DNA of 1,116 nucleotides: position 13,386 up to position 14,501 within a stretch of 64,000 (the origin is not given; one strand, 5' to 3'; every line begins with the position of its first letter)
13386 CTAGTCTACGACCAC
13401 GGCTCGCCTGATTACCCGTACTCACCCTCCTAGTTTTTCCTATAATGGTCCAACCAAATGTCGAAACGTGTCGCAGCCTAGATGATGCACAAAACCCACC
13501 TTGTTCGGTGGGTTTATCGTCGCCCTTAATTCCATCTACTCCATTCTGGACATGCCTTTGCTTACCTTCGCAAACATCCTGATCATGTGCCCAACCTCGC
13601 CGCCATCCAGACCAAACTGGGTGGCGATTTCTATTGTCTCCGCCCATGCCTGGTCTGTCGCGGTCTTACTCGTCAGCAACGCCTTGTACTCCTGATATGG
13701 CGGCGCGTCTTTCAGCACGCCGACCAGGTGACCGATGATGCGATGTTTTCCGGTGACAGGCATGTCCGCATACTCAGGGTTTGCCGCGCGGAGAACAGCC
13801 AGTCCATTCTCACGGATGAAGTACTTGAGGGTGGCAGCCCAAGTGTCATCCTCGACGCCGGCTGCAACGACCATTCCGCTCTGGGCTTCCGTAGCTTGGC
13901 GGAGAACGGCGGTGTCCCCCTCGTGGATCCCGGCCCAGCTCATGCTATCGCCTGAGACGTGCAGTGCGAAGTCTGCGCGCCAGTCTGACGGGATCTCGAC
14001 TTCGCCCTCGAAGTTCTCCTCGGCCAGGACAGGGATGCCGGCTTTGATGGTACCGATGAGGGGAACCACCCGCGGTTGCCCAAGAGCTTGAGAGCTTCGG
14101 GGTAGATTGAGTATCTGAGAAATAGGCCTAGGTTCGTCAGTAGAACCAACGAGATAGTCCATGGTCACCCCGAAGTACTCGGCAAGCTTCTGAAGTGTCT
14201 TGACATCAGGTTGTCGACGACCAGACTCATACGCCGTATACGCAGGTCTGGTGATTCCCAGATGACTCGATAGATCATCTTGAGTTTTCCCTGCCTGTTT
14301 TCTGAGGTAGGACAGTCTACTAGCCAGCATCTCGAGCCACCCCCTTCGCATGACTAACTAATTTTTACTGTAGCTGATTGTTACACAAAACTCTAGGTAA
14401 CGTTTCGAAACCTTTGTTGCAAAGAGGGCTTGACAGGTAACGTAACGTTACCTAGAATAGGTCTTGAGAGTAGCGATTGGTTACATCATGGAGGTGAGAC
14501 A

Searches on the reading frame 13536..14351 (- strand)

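Call 26: search_protein_families(library=ncbifam, proteins=[window:13536-14351:-], max_evalue=0.00001)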
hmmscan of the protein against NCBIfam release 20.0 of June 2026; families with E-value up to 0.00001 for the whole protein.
window:13536-14351:- (271 aa): 4 families
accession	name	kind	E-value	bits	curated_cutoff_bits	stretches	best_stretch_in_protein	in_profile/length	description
TIGR00498.1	lexA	equivalog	2.3e-23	82.8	110.95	1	91-214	78-200/203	transcriptional repressor LexA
NF041951.1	phage_RstR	subfamily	1.2e-16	60.9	80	1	9-77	3-71/108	RstR family transcriptional repressor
NF007621.2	PRK10276.1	subfamily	2.9e-11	43.4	110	1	104-205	2-104/115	translesion error-prone DNA polymerase V autoproteolytic subunit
NF052239.1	antitox_spr1629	equivalog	5.5e-06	25.7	335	1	11-70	5-64/377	spr1629 family repressor/antitoxin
